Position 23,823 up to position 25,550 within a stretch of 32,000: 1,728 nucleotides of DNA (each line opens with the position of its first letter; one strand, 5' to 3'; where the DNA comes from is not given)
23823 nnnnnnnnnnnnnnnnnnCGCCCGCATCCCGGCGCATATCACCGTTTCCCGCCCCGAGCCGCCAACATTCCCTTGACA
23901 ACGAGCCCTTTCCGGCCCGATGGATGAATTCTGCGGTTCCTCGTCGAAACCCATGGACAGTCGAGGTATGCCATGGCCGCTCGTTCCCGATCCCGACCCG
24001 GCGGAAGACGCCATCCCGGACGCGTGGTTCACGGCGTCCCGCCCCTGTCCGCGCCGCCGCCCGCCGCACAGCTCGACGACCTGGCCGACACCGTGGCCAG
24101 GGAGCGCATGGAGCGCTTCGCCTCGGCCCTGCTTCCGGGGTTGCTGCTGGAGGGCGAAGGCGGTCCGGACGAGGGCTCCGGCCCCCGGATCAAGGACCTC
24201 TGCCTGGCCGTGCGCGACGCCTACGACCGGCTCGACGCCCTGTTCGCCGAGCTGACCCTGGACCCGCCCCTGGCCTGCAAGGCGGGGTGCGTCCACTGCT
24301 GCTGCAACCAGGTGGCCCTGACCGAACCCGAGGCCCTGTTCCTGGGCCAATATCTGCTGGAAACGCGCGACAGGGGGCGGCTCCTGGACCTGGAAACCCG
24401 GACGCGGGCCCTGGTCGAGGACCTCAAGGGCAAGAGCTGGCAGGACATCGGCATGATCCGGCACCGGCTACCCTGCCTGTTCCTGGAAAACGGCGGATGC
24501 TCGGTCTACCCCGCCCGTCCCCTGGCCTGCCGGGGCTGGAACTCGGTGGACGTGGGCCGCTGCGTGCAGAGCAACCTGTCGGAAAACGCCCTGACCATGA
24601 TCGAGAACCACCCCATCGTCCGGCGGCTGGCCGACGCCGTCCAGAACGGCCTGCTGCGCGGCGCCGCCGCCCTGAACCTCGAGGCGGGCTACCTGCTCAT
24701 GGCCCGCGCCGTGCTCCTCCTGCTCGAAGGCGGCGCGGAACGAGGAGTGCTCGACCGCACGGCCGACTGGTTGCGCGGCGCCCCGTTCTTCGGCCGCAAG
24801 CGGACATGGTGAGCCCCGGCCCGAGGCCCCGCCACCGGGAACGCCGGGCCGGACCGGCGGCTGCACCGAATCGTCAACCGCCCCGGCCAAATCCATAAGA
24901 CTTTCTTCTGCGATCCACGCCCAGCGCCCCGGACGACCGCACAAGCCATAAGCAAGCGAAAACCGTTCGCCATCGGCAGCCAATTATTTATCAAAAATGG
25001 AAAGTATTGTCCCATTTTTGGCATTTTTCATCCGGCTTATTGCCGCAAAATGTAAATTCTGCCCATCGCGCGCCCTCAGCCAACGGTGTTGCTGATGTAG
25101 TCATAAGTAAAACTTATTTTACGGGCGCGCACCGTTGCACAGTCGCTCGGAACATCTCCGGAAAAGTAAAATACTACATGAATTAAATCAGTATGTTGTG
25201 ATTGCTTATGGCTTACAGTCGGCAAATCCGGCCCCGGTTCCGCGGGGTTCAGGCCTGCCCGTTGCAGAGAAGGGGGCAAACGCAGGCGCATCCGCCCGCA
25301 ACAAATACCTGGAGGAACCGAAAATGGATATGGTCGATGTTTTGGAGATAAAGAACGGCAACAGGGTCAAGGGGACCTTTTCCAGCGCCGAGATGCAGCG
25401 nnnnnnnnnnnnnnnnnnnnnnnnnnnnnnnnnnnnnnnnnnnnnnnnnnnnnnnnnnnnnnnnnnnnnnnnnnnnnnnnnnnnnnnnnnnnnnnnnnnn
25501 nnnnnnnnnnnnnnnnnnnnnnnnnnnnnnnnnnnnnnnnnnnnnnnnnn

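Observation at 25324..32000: Creatinase physically linked to transporters, a LysR regulator and the urease accessory gene ureD: a candidate creatine-to-ammonia module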

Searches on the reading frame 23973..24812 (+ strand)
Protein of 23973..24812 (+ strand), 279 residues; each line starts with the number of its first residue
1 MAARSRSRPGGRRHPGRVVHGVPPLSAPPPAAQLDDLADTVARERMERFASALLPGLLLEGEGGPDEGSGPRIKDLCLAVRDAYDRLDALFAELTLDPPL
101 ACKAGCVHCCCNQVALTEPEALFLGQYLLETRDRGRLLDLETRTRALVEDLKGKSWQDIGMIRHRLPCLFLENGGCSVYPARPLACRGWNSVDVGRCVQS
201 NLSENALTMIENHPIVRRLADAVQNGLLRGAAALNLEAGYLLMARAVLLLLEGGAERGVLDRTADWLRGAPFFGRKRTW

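Call 6: search_protein_families(library=pfam, proteins=[window:23973-24812:+])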
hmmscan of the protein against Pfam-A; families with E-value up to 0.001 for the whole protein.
window:23973-24812:+ (279 aa): 1 family
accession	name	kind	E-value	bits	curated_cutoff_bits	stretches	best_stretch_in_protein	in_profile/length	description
PF03692.20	CxxCxxCC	-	9.6e-06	26.6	23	1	101-188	1-68/85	Putative zinc- or iron-chelating domain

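Call 7: search_protein_families(library=ncbifam, proteins=[window:23973-24812:+])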
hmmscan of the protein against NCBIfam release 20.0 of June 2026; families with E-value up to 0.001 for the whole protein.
window:23973-24812:+ (279 aa): 0 families

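Call 64: find_homologous_proteins(query=window:23973-24812:+, max_evalue=1e-20)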
Query window:23973-24812:+ (279 aa): 72 proteins with E <= 1e-20 among 8000 candidates.
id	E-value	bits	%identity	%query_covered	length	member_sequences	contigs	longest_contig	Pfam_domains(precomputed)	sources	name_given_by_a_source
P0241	1.2e-172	591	100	94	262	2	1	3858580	PF03692.21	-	-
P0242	1.9e-109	384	66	100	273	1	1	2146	PF03692.21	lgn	-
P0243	3.1e-108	380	65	100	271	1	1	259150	PF03692.21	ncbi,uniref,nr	ncbi:YkgJ family cysteine cluster protein [Desulfovibrio sp. Huiquan2017]|uniref:YkgJ family cystein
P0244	7.2e-107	375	62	100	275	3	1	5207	PF03692.21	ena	-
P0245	2.5e-104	367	60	100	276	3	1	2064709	PF03692.21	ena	-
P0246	1.1e-103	365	61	100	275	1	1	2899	PF03692.21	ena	-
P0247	1.8e-103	364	61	100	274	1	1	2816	PF03692.21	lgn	-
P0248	1.5e-102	361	60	100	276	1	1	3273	PF03692.21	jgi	-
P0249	8.2e-102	359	60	100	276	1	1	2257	PF03692.21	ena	-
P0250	2.2e-100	354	60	100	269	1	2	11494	PF03692.21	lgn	-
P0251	1.6e-99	351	60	100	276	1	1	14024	PF03692.21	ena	-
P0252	1.9e-99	351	62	100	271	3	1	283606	PF03692.21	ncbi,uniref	ncbi:MAG: YkgJ family cysteine cluster protein [Pseudodesulfovibrio sp.]|uniref:YkgJ family cysteine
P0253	3.9e-98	347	60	100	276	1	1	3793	PF03692.21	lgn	-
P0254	6.5e-98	346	58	100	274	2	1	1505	PF03692.21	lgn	-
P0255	1.4e-96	342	61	100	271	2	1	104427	PF03692.21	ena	-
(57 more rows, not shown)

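Call 65: find_encoding_contigs(protein=P0243, flank=10000, max_places=1)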
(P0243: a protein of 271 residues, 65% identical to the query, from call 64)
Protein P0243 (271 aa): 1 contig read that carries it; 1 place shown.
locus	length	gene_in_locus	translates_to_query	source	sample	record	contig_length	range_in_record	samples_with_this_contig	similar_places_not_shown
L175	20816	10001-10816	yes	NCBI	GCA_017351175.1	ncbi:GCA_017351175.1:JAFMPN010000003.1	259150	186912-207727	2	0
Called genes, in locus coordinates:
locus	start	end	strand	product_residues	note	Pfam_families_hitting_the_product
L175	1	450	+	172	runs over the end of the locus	PF00578:AhpC-TSA, PF08534:Redoxin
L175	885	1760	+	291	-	PF02219:MTHFR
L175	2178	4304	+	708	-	PF03477:ATP-cone, PF13597:NRDD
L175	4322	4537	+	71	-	-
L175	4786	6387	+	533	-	PF00496:SBP_bac_5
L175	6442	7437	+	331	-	PF00528:BPD_transp_1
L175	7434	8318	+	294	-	PF00528:BPD_transp_1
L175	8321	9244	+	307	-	PF00005:ABC_tran, PF08352:oligo_HPY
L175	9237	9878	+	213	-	PF00005:ABC_tran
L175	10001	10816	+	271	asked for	PF03692:CxxCxxCC (weak)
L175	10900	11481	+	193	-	PF00440:TetR_N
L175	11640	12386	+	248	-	PF01135:PCMT (weak), PF13489:Methyltransf_23 (weak), PF02353:CMAS (weak), PF13847:Methyltransf_31, PF08241:Methyltransf_11, PF08242:Methyltransf_12 (weak), PF13649:Methyltransf_25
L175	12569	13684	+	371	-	PF25917:BSH_RND, PF25973:BSH_CzcB (weak), PF25876:HH_MFP_RND, PF25954:Beta-barrel_RND_2 (faint), PF25967:RND-MFP_C, PF25989:YknX_C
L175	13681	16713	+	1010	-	PF00873:ACR_tran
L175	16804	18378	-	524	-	PF03315:SDH_beta (faint), PF03313:SDH_alpha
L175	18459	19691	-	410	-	PF03315:SDH_beta, PF03313:SDH_alpha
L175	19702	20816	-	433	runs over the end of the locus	PF06808:DctM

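Call 66: find_encoding_contigs(protein=P0245, flank=10000, max_places=1)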
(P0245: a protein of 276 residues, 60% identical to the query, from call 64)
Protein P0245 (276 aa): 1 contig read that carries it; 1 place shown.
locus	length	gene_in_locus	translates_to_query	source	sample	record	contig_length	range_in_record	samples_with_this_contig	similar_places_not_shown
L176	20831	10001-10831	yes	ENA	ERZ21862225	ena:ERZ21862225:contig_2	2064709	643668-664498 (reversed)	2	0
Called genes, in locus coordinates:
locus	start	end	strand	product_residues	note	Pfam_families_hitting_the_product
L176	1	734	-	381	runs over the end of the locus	PF00248:Aldo_ket_red, PF13187:Fer4_9, PF13237:Fer4_10 (faint), PF13534:Fer4_17 (weak)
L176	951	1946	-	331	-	PF04015:DUF362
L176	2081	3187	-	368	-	PF13483:Lactamase_B_3, PF00753:Lactamase_B, PF12706:Lactamase_B_2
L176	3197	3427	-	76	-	-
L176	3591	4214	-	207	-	PF03358:FMN_red (weak), PF12682:Flavodoxin_4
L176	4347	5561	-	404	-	PF00083:Sugar_tr, PF07690:MFS_1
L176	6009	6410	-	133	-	PF07883:Cupin_2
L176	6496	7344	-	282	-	PF00106:adh_short, PF08659:KR (weak), PF03435:Sacchrp_dh_NADP (weak), PF13561:adh_short_C2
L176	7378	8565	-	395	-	PF00465:Fe-ADH, PF13685:Fe-ADH_2, PF25137:ADH_Fe_C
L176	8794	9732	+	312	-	PF06719:AraC_N, PF00165:HTH_AraC (faint), PF12833:HTH_18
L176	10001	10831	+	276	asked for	PF03692:CxxCxxCC (weak)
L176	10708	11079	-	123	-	-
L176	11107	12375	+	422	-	PF00656:Peptidase_C14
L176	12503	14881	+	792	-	PF11739:YdbH-like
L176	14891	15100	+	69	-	-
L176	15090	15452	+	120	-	PF07027:DUF1318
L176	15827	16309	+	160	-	-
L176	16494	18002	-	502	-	PF00392:GntR, PF00155:Aminotran_1_2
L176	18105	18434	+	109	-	PF00893:Multi_Drug_Res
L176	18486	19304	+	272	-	PF02596:DUF169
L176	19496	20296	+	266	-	PF02900:LigB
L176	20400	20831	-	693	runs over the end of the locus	PF00672:HAMP, PF07228:SpoIIE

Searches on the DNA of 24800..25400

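Call 47: search_rna_families(source=window, start=24800, end=25400, threshold=evalue, max_evalue=1)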
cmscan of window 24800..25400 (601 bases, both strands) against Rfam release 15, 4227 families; matches with E-value up to 1: 0.
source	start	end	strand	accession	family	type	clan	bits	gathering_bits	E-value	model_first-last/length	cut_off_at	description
